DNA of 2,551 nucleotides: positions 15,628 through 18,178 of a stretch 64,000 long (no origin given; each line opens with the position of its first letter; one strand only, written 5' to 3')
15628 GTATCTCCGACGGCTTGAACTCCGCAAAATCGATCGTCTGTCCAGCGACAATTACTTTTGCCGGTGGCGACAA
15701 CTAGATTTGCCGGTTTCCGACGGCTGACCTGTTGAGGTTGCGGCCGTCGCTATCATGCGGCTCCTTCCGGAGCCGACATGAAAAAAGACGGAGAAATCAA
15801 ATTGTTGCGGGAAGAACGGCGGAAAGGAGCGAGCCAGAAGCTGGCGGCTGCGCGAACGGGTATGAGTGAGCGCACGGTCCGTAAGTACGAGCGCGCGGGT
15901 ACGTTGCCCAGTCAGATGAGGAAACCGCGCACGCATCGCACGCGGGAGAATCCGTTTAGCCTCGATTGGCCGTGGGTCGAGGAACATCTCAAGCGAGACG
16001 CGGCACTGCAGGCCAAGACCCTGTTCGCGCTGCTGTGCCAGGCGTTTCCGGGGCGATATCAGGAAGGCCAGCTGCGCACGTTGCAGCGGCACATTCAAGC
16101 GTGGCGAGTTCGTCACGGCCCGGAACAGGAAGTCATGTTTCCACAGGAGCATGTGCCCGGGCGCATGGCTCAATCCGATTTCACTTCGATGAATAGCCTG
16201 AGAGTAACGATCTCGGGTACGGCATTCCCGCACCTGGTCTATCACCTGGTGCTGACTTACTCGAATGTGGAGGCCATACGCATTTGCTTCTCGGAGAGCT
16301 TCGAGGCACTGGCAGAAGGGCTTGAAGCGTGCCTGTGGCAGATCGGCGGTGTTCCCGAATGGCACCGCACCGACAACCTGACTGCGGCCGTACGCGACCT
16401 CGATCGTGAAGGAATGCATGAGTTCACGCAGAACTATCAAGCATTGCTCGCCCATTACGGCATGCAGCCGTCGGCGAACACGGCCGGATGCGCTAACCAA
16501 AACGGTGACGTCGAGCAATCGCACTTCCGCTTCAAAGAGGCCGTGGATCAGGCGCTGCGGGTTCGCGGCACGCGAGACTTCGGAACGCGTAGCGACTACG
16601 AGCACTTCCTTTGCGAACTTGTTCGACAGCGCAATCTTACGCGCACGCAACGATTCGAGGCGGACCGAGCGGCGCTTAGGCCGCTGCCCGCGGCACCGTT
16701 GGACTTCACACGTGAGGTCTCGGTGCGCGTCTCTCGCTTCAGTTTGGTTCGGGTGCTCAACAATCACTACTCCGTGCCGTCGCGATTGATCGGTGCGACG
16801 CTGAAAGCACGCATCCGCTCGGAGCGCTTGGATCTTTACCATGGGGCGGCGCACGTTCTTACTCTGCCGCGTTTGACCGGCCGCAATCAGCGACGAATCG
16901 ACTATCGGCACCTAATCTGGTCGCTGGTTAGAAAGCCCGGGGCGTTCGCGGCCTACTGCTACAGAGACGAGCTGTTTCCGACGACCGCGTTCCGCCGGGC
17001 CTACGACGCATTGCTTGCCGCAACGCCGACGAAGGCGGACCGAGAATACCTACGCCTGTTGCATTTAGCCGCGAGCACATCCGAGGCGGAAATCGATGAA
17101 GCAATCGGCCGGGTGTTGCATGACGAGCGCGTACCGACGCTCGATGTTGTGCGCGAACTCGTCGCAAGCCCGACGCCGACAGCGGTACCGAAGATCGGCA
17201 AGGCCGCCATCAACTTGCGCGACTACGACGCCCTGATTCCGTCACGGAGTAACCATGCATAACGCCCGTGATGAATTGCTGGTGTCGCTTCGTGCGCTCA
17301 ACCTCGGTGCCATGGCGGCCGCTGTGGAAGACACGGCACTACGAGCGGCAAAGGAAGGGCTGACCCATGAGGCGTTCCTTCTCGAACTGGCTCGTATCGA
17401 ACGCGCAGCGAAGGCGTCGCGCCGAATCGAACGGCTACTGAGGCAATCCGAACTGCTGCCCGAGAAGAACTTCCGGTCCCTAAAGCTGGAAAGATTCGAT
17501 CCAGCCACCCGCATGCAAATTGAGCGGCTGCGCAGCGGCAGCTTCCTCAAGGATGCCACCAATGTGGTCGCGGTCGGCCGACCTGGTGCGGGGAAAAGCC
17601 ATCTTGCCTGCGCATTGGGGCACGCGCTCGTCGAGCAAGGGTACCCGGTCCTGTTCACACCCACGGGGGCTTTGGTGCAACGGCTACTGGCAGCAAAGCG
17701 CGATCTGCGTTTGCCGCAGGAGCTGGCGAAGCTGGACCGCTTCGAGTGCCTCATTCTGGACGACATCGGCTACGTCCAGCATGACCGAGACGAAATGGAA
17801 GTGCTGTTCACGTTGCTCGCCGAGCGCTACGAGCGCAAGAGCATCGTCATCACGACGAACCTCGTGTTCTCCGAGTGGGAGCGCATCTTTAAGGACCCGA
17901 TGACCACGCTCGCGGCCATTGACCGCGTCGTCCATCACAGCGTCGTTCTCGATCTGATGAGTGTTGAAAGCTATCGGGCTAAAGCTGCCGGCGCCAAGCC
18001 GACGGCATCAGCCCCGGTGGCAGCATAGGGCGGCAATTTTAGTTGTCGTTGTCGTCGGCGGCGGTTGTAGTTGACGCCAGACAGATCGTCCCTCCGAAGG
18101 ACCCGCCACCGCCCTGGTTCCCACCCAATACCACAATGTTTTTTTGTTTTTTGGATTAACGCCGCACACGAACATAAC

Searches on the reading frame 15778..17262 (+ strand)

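Call 77: search_protein_families(library=pfam, proteins=[window:15778-17262:+], max_evalue=0.01)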
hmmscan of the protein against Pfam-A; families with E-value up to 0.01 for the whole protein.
window:15778-17262:+ (494 aa): 5 families
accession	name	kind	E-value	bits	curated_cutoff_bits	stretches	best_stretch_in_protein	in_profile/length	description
PF22483.2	Mu-transpos_C_2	-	2.5e-15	56.4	27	1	303-375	1-73/73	Mu transposase, C-terminal domain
PF00376.29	MerR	-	5.1e-06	26.7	28.2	1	23-54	5-36/38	MerR family regulatory protein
PF01381.28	HTH_3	-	2.9e-05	24.4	23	1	7-46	1-38/55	Helix-turn-helix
PF00665.32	rve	-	0.00039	21.1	32.6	1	127-236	4-99/102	Integrase core domain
PF13560.12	HTH_31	-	0.00091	19.9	27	1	7-45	6-43/64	Helix-turn-helix domain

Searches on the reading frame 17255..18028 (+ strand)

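Call 77: search_protein_families(library=pfam, proteins=[window:17255-18028:+], max_evalue=0.01)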
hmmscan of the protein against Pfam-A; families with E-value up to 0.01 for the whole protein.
window:17255-18028:+ (257 aa): 5 families
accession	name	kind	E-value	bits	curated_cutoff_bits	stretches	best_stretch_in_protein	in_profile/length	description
PF01695.23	IstB_IS21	-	3.6e-57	194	24.1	1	12-244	3-234/238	IstB-like ATP binding protein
PF00308.24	Bac_DnaA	-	8e-05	23.3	23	1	106-201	39-137/162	Bacterial DnaA ATPAse domain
PF20720.3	nSTAND3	-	0.004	17.3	27.2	1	97-134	13-50/155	Novel STAND NTPase 3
PF13604.12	AAA_30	-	0.0059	16.8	27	0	103-144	20-62/191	AAA domain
PF00004.35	AAA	-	0.0065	17.3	21.2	0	106-202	3-109/131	ATPase family associated with various cellular activities (AAA)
